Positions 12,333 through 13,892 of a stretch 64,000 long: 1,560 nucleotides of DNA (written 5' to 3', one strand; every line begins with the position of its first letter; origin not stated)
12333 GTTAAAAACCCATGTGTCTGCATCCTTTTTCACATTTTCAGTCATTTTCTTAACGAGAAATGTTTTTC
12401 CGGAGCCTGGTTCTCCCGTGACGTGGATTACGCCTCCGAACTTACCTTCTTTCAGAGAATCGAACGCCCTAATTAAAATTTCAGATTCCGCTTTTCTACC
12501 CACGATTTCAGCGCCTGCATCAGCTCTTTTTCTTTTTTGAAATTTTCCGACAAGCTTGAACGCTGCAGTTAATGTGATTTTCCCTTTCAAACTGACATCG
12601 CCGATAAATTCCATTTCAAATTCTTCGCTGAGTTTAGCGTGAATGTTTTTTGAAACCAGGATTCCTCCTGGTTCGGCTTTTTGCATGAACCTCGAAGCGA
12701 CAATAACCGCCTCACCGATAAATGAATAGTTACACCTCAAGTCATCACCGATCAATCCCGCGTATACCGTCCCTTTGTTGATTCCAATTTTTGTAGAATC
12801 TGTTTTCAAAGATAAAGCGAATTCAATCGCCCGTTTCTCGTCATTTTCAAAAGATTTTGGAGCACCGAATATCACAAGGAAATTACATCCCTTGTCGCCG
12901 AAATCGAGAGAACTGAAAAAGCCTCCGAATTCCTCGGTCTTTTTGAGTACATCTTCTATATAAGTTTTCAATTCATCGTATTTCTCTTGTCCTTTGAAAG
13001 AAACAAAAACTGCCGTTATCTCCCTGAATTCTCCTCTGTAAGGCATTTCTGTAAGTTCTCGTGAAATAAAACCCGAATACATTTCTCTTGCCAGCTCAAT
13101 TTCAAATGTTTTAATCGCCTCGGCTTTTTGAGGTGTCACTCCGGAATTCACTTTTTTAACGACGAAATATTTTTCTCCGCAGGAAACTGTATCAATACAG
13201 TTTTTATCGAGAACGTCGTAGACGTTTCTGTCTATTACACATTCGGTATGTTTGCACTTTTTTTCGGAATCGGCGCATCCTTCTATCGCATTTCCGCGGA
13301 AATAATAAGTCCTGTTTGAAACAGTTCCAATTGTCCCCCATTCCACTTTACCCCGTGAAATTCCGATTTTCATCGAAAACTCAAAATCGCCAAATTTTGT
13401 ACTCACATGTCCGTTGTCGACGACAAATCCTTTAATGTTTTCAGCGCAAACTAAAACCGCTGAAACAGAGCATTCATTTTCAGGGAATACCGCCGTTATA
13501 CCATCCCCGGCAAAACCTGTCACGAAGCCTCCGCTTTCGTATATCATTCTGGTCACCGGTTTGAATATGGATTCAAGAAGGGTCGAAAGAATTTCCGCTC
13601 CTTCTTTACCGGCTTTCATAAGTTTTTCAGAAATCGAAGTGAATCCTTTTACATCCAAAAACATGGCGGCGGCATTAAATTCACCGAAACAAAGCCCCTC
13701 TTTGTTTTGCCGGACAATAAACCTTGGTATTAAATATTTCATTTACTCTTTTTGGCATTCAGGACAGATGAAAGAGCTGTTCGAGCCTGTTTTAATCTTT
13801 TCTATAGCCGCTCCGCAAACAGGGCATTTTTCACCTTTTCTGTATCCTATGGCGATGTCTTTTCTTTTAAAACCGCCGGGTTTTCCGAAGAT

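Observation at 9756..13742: Giant cyclase-STAND-TPR protein with tandem class-III cyclase domains arranged like a C1/C2 pseudo-heterodimer, translationally abutted to fpg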

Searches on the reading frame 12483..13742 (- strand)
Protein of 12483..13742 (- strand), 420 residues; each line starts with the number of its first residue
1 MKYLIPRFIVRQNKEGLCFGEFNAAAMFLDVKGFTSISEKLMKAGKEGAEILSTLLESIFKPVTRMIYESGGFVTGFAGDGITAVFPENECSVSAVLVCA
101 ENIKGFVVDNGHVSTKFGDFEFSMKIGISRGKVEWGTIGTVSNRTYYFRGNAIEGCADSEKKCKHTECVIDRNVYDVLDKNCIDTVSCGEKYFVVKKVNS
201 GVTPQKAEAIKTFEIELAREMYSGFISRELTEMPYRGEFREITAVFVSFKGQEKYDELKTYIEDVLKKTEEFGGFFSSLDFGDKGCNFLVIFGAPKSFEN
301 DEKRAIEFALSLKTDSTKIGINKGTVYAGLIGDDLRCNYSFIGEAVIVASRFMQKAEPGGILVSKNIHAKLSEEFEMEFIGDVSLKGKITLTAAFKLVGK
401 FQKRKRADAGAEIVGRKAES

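Call 40: find_related_loci(query=A1, collection=genome_contigs, flank=6000)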
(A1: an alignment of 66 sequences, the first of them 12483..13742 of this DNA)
Query A1 (420 aa) in genome_contigs; peptide patterns used: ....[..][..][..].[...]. (x = any residue, [..] = any of these).
600 stretches matched a pattern (row limit reached: there are more); 544 encode a relative of the query (tblastn E <= 1e-3); the best 80 are kept; 80 distinct loci.
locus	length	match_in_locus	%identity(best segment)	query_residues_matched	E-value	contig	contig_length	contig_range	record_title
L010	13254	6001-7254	55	1-420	1e-141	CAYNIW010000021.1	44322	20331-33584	MAG TPA_asm: uncultured Desulfuromonadaceae bacterium isolate binchicken_co44_182 genome assembly, contig: NODE_1500_len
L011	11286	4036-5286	56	1-419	2e-140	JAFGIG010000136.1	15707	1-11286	MAG: candidate division WOR-3 bacterium isolate Zod_Metabat.185 k87_11544212, whole genome shotgun sequence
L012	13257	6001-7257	37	1-419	1e-96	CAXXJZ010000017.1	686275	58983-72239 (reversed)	MAG: uncultured Thermotogae bacterium isolate 23f89288-7d88-4897-b737-0766b8824836 genome assembly, contig: contig_17, w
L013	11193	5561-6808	38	1-419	4e-94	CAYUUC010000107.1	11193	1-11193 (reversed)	MAG TPA_asm: uncultured Spirochaetia bacterium isolate binchicken_co8_163 genome assembly, contig: NODE_11089_length_111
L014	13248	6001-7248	39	1-419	5e-93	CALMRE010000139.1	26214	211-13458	MAG TPA_asm: uncultured bacterium isolate SRR8868559_bin.180_CONCOCT_v1.1_MAG genome assembly, contig: ERZ1645192.809, w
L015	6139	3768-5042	39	1-419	4e-93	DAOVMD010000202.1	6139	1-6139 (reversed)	MAG TPA_asm: Candidatus Mcinerneyibacteriota bacterium isolate CSMAG_1462 CSMAG_1462_k141_2070464_length_6139_cov_16.057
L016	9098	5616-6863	39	1-419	3e-92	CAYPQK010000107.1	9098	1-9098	MAG TPA_asm: uncultured Spirochaetales bacterium isolate binchicken_co220_184 genome assembly, contig: NODE_5058_length_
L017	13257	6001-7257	38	1-419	2e-92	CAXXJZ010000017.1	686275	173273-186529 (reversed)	MAG: uncultured Thermotogae bacterium isolate 23f89288-7d88-4897-b737-0766b8824836 genome assembly, contig: contig_17, w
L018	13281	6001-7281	40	1-419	2e-91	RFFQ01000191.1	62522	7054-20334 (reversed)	MAG: Gemmatimonadetes bacterium isolate J002 k99_1563131, whole genome shotgun sequence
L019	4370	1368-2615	39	1-419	1e-90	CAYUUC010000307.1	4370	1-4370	MAG TPA_asm: uncultured Spirochaetia bacterium isolate binchicken_co8_163 genome assembly, contig: NODE_40669_length_437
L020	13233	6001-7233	36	2-419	2e-90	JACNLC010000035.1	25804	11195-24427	MAG: Candidatus Neomarinimicrobiota bacterium isolate NIOZ-UU74 NIOZ-UU_NODE_2200_length_25804_cov_30.3835, whole genome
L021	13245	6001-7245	39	1-419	3e-90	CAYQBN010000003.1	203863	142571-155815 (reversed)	MAG TPA_asm: uncultured Spirochaetales bacterium isolate binchicken_co135_5 genome assembly, contig: NODE_116_length_203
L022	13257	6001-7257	37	1-419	6e-90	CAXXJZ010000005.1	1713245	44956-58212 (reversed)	MAG: uncultured Thermotogae bacterium isolate 23f89288-7d88-4897-b737-0766b8824836 genome assembly, contig: contig_5, wh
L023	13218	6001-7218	39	1-400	2e-89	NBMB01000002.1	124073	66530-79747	MAG: Candidatus Cloacimonetes bacterium 4572_55 ex4572_55_scaffold_7, whole genome shotgun sequence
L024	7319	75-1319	36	1-418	2e-89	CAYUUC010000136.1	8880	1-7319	MAG TPA_asm: uncultured Spirochaetia bacterium isolate binchicken_co8_163 genome assembly, contig: NODE_15298_length_888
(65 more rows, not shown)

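Call 43: predict_structure(alignment_id=A1)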
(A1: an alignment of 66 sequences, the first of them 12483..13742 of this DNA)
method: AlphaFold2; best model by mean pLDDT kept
length: 420 residues; sequences in the alignment: 66
mean_pLDDT: 90.5   pTM: 0.88
mean pLDDT of the five models: 90.5, 89.3, 89.1, 89.0, 88.6
residues with pLDDT >= 90: 312; 70-90: 70; 50-70: 34; < 50: 4
segments of 3 or more residues with pLDDT < 50: none
pLDDT, mean of each block of 10 residues (from residue 1): 84 92 98 88 90 91 94 91 95 94 96 93 97 96 94 98 96 96 94 93 62 66 81 84 97 93 97 96 94 95 98 97 95 89 94 97 97 96 89 96 57 59
secondary structure, 60 per line:
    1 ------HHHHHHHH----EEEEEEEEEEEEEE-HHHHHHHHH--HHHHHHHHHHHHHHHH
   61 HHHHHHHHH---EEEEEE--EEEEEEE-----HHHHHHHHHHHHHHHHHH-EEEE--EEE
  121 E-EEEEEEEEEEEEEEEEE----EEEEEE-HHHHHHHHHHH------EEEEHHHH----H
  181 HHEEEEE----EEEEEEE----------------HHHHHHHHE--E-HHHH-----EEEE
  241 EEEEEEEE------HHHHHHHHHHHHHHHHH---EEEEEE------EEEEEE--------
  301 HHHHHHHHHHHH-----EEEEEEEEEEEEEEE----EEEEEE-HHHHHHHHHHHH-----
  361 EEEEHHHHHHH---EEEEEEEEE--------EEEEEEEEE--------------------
elements in order: H7-14 E19-32 H34-42 H45-69 E73-78 E81-87 H93-110 E112-115 E118-121 E123-139 E144-149 H151-161 E168-171 H172-175 E183-187 E192-198 H215-222 H228-231 E237-248 H255-271 E275-280 E287-292 H301-312 E318-332 E337-342 H344-355 E361-364 H365-371 E375-383 E392-400

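Call 46: fold_search(model_id=the predicted structure, library=pdb)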
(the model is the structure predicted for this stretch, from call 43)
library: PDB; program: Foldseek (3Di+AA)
matches with E <= 10: 934; with E <= 0.001: 195
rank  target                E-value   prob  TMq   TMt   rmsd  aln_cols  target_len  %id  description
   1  4clw                  5.1e-30  1.00  0.80  0.74   3.6       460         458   20  Crystal structure of human soluble Adenylyl Cyclase in complex with alpha,beta-methyleneadenosine-5'-triphosphate soaked (released 2014-03-05)
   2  4clk                  5.8e-30  1.00  0.80  0.73   3.8       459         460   20  Crystal structure of human soluble Adenylyl Cyclase in complex with alpha,beta-methyleneadenosine-5'-triphosphate (released 2014-03-05)
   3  4clt                  7.7e-30  1.00  0.80  0.73   3.8       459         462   20  Crystal structure of human soluble Adenylyl Cyclase with adenosine-3', 5'-cyclic-monophosphate and pyrophosphate (released 2014-03-05)
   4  4clp                  1.5e-29  1.00  0.78  0.72   4.3       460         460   21  Crystal structure of human soluble Adenylyl Cyclase complex with adenosine-3',5'-cyclic-monophosphate (released 2014-03-05)
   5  4usu                  1.6e-29  1.00  0.80  0.73   3.9       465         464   20  Crystal structure of human soluble Adenylyl Cyclase in complex with alpha,beta-methyleneadenosine-5'-triphosphate (released 2014-07-30)
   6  8co7                  2.3e-29  1.00  0.83  0.75   3.6       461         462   20  Crystal structure of human soluble adenylyl cyclase (sAC) in complex with inhibitor TDI-09066 (released 2024-01-03)
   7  4cls                  7.1e-29  1.00  0.80  0.73   3.7       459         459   20  Crystal structure of human soluble Adenylyl Cyclase with Pyrophosphate (released 2014-03-05)
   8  4usw                  8.5e-29  1.00  0.79  0.73   3.8       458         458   20  Crystal structure of human soluble Adenylyl Cyclase with ATP (released 2014-07-30)
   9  5iv4                  1.4e-28  1.00  0.83  0.76   3.8       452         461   20  Crystal structure of the human soluble adenylyl cyclase in complex with the allosteric inhibitor LRE1 (released 2016-08-17)
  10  4cm0                  1.4e-28  1.00  0.81  0.74   3.8       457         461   20  Crystal structure of human soluble Adenylyl Cyclase with alpha,beta- methyleneadenosine-5'-triphosphate soaked with bica (released 2014-03-05)
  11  4clf                  3.5e-28  1.00  0.82  0.75   3.5       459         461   20  Crystal structure of human soluble Adenylyl Cyclase (Apo form) (released 2014-03-05)
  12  4oya                  5.2e-28  1.00  0.81  0.73   4.2       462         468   20  Human solAC Complexed with (4-Aminofurazan-3-yl)-[3-(1H-benzoimidazol-2-ylmethoxy)phenyl]methanone (released 2014-04-02)
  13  4ust                  6.6e-28  1.00  0.79  0.73   3.6       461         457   20  Crystal structure of human soluble Adenylyl Cyclase with pyrophosphate resulting from soaking with GTP and Magnesium (released 2014-07-30)
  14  8coj                  7.0e-28  1.00  0.80  0.74   3.6       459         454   20  Crystal structure of human soluble adenylyl cyclase catalytic domain in complex with the inhibitor TDI-10228 (released 2023-04-26)
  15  4cly                  7.4e-28  1.00  0.81  0.74   3.9       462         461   20  Crystal structure of human soluble Adenylyl Cyclase soaked with biselenite (released 2014-03-05)
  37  6yii                  1.6e-12  1.00  0.57  0.52   9.8       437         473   14  Crystal structure of a Class III adenylyl cyclase-like ATP-binding protein from Pseudomonas aeruginosa (released 2020-06-17)
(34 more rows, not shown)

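Call 79: search_dna_similar(query=window:12483-13742:-, collection=phages, mode=protein, max_rows=8)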
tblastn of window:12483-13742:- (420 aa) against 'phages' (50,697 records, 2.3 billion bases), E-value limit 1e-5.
No match.

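Call 80: search_dna_similar(query=window:12483-13742:-, collection=plasmids, mode=protein, max_rows=12)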
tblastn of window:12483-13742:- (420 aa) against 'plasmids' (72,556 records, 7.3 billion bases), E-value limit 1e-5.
Records with a match: 59; places in all: 63; records where one place covers at least 80% of the query: 1.
Best place of each record, by identity: <60% 59.
By first word of the organism name: Sinorhizobium 14; Cupriavidus 10; Burkholderia 7; Ensifer 6; Rhizobium 4; Bradyrhizobium 4; Caballeronia 3; Mesorhizobium 2; Phyllobacterium 2; Leptospira 1; and 6 more.
By predicted mobility (MOB-suite, as given by PLSDB): non-mobilizable 33; conjugative 23; mobilizable 3.
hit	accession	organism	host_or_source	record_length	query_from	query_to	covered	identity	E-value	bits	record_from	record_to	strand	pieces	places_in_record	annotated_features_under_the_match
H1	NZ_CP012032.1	Leptospira borgpetersenii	Rattus,animal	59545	1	387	92%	23.4%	5e-16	88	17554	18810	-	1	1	adenylate/guanylate cyclase domain-containing protein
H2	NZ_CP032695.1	Rhizobium jaguaris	Calliandra grandiflora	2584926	25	352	78%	24.9%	3e-16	89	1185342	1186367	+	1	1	none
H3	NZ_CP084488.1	Ensifer adhaerens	cellculture,soil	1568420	21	353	79%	22.0%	1e-7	62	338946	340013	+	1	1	none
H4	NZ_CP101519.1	Ensifer adhaerens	cell cuture,rhizosphere soil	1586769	21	353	79%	22.0%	1e-7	62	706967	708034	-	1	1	none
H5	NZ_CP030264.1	Ensifer adhaerens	Zea mays,whole organism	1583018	21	353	79%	21.7%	2e-7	61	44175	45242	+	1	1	none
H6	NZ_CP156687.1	Burkholderia stagnalis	Bacterial cells,soils collected in ...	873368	188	419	55%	24.9%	3e-7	61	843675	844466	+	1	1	adenylate/guanylate cyclase domain-containing protein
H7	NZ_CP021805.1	Sinorhizobium meliloti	Medicago truncatula,Single Cell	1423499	2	211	50%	25.8%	5e-9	66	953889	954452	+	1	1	none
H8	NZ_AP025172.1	Cupriavidus sp. P-10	-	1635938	237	419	44%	28.3%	6e-9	66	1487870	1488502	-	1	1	none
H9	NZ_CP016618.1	Microvirga ossetica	Vicia alpestris,cell culture,nodules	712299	234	419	44%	27.6%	6e-7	59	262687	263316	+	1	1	adenylate/guanylate cyclase domain-containing protein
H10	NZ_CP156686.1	Burkholderia stagnalis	Bacterial cells,soils collected in ...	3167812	237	419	44%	27.8%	1e-7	62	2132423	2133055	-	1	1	none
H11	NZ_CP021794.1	Sinorhizobium meliloti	Medicago sativa,Single Cell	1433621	2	189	45%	26.7%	3e-9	67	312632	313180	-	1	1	none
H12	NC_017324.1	Sinorhizobium meliloti BL225C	-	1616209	2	189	45%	26.7%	3e-9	67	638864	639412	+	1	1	none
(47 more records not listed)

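Call 86: search_protein_representatives(protein=window:12483-13742:-)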
Query: 420 residues. Proteins with E-value up to 0.001 (for the whole library): 22889; up to 1e-10: 5904; up to 1e-30: 1203. The best 150 are listed.
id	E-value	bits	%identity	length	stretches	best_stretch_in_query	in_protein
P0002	4.1e-134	464.0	56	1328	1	1-420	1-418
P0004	2.8e-119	415.2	49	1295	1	29-419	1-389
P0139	1.5e-89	317.3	41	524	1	1-419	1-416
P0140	2.5e-89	316.6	40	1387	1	1-419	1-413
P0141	5.5e-89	315.4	40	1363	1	1-419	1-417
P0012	8.4e-89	314.8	42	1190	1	2-419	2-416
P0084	5.3e-87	308.9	39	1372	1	1-397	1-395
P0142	7.8e-87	308.4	41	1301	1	3-418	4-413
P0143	3.0e-86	306.4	41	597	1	1-419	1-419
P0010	1.1e-85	304.5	39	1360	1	1-417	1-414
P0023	1.4e-85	304.2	39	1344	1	2-419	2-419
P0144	4.3e-85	302.6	41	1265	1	2-419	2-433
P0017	9.6e-85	301.5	38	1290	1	1-403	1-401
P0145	1.1e-84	301.2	34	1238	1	3-417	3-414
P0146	2.3e-84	300.2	38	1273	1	1-419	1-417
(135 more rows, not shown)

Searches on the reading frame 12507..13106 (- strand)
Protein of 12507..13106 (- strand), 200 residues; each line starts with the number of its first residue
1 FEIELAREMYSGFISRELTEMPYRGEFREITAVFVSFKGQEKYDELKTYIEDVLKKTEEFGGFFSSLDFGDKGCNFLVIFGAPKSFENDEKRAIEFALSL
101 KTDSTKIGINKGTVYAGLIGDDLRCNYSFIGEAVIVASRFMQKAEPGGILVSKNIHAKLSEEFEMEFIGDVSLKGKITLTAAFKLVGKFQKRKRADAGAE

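Call 6: search_protein_families(library=pfam, proteins=[window:12507-13106:-], max_evalue=1)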
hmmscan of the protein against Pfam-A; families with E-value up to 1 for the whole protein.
seq(200 aa): 2 families
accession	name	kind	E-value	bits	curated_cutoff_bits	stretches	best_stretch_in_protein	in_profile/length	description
PF00211.25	Guanylate_cyc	-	6.3e-13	49.2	21.9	1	104-179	101-176/183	Adenylate and Guanylate cyclase catalytic domain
PF17676.7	Peptidase_S66C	-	0.19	12.7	23.7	1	14-82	42-116/120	LD-carboxypeptidase C-terminal domain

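Call 8: search_solved_structures(query=window:12507-13106:-, max_evalue=10, show_alignments=3)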
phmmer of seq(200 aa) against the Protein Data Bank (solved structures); distinct sequences matched with E-value up to 10: 50.
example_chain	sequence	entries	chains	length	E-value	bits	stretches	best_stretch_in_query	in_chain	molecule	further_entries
4oya_A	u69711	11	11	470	1.8e-13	54.1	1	22-147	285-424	Adenylate cyclase type 10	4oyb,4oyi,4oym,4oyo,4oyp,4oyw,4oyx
4clf_A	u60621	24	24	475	1.9e-13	54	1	22-147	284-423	ADENYLATE CYCLASE TYPE 10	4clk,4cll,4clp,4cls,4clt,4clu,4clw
4cm0_A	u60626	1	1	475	1.9e-13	54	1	22-147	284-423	SOLUBLE ADENYLYL CYCLASE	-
4cm2_A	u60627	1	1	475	2.5e-13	53.6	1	22-147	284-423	ADENYLATE CYCLASE TYPE 10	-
3r5g_A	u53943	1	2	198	7.3e-07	32.5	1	105-177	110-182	CyaB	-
1yk9_A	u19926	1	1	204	1.6e-06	31.4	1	105-188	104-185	Adenylate cyclase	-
4p2f_A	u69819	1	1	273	3.1e-06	30.5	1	105-188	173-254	Adenylate cyclase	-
5oyh_A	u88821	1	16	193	3.6e-06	30.3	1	74-179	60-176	Nucleotide cyclase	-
4p2m_A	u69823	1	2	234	4.8e-06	29.8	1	105-188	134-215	Adenylate cyclase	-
6sir_A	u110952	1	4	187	6.5e-06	29.4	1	74-177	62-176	Nucleotide cyclase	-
4p2x_A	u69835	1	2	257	6.5e-06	29.4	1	105-188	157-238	Adenylate cyclase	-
6aoa_A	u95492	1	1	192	7.2e-06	29.3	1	81-181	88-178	Bacterio-rhodopsin/guanylyl cyclase 1 fusion protein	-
7yz9_A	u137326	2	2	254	8.7e-06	29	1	105-187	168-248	Adenylate cyclase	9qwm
6ao9_A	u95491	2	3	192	1e-05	28.8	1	81-181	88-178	Bacterio-rhodopsin/guanylyl cyclase 1 fusion protein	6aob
7yzi_A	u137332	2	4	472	2.9e-05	27.3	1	105-188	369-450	Adenylate cyclase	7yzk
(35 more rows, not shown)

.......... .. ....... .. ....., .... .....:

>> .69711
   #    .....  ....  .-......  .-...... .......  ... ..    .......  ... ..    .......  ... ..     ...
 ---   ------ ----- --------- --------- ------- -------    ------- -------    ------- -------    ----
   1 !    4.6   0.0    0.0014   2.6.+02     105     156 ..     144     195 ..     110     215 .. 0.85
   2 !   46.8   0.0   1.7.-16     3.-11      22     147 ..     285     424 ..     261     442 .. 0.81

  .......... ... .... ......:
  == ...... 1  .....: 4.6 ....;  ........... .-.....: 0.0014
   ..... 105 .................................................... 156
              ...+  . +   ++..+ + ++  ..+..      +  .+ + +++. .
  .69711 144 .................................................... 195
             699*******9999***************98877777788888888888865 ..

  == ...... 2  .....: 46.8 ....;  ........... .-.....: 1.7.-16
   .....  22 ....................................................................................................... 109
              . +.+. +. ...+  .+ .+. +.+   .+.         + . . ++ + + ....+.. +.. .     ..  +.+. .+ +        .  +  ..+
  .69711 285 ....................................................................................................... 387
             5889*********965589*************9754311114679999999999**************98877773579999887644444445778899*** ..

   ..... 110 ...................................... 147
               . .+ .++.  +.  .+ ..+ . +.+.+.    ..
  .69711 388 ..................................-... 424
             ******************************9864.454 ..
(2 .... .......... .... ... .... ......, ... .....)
